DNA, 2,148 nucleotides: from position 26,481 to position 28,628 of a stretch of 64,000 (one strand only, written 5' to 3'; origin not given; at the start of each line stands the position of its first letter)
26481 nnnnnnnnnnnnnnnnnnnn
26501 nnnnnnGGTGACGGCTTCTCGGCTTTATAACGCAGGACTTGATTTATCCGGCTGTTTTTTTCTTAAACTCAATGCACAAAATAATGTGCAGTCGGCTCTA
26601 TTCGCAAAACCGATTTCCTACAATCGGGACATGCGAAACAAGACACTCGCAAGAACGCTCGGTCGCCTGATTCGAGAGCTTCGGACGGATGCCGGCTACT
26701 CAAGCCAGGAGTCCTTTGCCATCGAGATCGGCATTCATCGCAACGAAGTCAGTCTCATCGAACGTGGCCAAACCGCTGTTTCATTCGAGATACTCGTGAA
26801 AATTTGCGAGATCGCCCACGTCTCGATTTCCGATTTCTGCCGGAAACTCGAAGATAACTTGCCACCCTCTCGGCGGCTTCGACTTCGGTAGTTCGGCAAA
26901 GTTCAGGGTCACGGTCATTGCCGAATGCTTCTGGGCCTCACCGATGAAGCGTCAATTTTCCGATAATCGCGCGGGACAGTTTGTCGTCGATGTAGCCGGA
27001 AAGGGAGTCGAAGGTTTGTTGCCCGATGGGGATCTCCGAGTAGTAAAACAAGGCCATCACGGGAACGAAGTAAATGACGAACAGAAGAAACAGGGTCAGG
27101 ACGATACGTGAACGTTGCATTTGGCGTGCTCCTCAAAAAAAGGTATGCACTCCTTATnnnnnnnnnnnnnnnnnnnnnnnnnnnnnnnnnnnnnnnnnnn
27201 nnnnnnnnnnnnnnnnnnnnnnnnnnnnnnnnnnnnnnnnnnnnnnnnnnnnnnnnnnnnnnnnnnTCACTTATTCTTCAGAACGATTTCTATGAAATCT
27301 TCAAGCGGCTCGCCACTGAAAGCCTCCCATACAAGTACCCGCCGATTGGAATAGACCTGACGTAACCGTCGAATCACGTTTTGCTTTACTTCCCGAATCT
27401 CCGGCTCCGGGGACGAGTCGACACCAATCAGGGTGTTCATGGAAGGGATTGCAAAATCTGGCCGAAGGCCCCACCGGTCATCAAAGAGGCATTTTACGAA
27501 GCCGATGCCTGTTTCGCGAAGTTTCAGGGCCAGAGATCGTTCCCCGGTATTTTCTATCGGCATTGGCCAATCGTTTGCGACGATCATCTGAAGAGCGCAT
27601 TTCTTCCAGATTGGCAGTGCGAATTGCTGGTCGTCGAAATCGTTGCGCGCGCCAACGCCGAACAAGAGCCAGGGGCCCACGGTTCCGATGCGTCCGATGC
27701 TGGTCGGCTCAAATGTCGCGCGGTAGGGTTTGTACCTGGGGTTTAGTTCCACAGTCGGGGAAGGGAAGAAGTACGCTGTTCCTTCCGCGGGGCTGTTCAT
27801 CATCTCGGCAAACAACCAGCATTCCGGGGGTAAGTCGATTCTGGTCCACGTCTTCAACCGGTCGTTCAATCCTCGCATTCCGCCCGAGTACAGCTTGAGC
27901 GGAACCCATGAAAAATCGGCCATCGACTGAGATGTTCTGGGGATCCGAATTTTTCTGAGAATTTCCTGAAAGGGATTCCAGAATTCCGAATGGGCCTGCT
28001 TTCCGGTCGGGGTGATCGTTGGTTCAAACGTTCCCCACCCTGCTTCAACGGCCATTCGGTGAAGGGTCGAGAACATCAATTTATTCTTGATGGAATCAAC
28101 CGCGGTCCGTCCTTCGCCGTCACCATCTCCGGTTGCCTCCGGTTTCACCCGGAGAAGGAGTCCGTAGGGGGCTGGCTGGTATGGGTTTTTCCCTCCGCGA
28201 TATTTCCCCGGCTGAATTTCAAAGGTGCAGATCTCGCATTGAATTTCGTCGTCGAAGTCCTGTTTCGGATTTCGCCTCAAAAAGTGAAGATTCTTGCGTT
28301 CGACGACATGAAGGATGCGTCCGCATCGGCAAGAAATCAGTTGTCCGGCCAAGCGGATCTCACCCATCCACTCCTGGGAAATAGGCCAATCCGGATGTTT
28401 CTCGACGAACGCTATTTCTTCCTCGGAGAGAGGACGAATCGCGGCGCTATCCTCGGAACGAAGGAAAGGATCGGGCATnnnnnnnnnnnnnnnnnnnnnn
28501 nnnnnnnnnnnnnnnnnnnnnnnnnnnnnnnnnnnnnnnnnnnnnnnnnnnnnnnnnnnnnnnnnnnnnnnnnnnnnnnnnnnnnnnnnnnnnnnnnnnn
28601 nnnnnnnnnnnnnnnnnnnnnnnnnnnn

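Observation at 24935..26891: Plasmid-type replicon module: ten iterons, an AT-rich unwinding block, a Rep-like initiator and an XRE regulator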

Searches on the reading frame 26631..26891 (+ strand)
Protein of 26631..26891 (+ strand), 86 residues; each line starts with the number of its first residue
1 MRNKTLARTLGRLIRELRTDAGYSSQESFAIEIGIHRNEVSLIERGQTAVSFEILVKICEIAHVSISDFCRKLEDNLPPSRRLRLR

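Call 4: search_protein_families(library=pfam, proteins=[window:26631-26891:+], max_evalue=1)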
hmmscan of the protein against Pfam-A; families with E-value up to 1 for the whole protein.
window:26631-26891:+ (86 aa): 5 families
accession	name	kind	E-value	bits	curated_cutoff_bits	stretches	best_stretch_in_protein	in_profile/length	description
PF01381.28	HTH_3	-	3.3e-09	37.1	23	1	14-69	1-55/55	Helix-turn-helix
PF13560.12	HTH_31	-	1.4e-08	35.3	27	1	10-65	2-57/64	Helix-turn-helix domain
PF13443.12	HTH_26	-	6.3e-07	30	22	1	14-70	2-58/63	Cro/C1-type HTH DNA-binding domain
PF12844.13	HTH_19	-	0.00031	21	30.2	1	11-61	1-50/64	Helix-turn-helix domain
PF07593.17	UnbV_ASPIC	-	0.14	12.5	23.4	1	11-39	13-41/68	ASPIC and UnbV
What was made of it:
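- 26631..26891 (+): XRE/Cro-C1-type HTH gene (86 aa), divergent from rep. It is absent from the sister element. HTH_3 E 3e-9, HTH_31 E 1e-8 (call 4).
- Checked: The XRE gene is 26631-26891 (+), 86 aa, matching HTH_3 at E 3e-9 (call 4).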

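Call 5: search_protein_families(library=ncbifam, proteins=[window:26631-26891:+], max_evalue=1)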
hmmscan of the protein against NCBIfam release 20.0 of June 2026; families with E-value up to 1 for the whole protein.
window:26631-26891:+ (86 aa): 16 families
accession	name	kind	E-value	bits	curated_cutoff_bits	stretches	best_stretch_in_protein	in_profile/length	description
NF047948.1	male_kill_WMK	equivalog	1.3e-07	31.3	300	1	6-76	159-228/300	WO male-killing family protein Wmk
NF041951.1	phage_RstR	subfamily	1e-06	29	80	1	13-78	6-70/108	RstR family transcriptional repressor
TIGR03070.1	couple_hipB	subfamily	1.5e-06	28.1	71.65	1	9-61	2-53/58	type II toxin-antitoxin system Y4mF family antitoxin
NF041575.1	antitoxPezA_Strep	equivalog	1.7e-05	24.8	290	1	11-70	3-61/158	type II toxin-antitoxin system antitoxin PezA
NF006015.0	PRK08154.1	subfamily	0.00017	20.9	204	1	4-74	25-94/314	anaerobic benzoate catabolism transcriptional regulator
NF007408.0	PRK09943.1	equivalog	0.0008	19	211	1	2-75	2-72/185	HTH-type transcriptional regulator PuuR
NF003162.0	PRK04140.1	equivalog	0.001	18.1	263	1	11-66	128-182/317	transcriptional regulator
NF041677.1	trans_regClgR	equivalog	0.0041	17.2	170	1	8-72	7-70/113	transcriptional regulator ClgR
TIGR02607.1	antidote_HigA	equivalog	0.0095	15.7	47.7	1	25-63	22-60/81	HigA family addiction module antitoxin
NF046032.1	TransRegSlrRBacil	equivalog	0.012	15.7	250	1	10-67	2-59/149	HTH-type transcriptional regulator SlrR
NF038139.1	Reg_Aceta_RamB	equivalog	0.013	14.2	700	1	11-72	4-64/465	acetate metabolism transcriptional regulator RamB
TIGR03830.1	CxxCG_CxxCG_HTH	subfamily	0.017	14.9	61.8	1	7-57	63-114/127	type II TA system antitoxin MqsA family protein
NF007257.0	PRK09706.1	subfamily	0.025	14.4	101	1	8-65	4-60/135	transcriptional repressor DicA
NF041793.1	ORF56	equivalog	0.049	13.7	50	1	55-71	15-31/39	ORF56 family plasmid copy control protein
NF041493.1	MobT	equivalog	0.071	11.9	600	1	16-61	3-47/383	MobT family relaxase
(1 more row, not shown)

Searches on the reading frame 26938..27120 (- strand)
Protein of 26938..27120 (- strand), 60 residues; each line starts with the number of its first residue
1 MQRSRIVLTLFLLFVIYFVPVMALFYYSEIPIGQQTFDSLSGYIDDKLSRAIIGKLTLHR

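Call 4: search_protein_families(library=pfam, proteins=[window:26938-27120:-], max_evalue=1)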
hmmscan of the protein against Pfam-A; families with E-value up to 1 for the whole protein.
window:26938-27120:- (60 aa): 1 family
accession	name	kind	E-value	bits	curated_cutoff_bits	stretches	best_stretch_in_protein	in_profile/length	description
PF05814.16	Ac76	-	0.23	12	22.5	1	3-27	23-46/83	Orf76 (Ac76)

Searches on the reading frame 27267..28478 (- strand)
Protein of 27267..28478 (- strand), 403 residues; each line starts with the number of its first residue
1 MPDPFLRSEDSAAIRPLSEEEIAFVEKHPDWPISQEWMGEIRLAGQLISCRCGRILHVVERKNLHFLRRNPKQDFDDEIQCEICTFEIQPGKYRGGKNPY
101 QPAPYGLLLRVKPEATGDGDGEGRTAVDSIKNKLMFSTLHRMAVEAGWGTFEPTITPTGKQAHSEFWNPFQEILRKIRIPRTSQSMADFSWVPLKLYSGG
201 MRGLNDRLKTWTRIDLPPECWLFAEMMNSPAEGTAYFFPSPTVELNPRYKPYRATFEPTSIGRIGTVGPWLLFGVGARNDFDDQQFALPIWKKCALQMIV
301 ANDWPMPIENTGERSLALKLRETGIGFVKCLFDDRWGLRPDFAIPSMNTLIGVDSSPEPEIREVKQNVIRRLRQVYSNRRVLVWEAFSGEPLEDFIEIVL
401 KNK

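Call 4: search_protein_families(library=pfam, proteins=[window:27267-28478:-], max_evalue=1)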
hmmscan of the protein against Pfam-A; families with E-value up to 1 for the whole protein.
window:27267-28478:- (403 aa): 0 families

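Call 5: search_protein_families(library=ncbifam, proteins=[window:27267-28478:-], max_evalue=1)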
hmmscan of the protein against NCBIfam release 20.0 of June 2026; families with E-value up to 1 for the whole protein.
window:27267-28478:- (403 aa): 0 families

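Call 25: search_protein_families(library=phrogs, proteins=[window:27267-28478:-], max_evalue=1)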
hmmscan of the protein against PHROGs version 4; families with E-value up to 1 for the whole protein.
window:27267-28478:- (403 aa): 0 families

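Call 72: search_dna_similar(query=window:27267-28478:-, collection=plasmids, mode=protein, max_evalue=0.001, max_rows=10)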
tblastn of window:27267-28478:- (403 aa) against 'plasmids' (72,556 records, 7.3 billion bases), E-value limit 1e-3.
No match.
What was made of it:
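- Tried and rejected: tblastn of the neighbouring 403-aa protein against plasmids gave no match (call 72).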
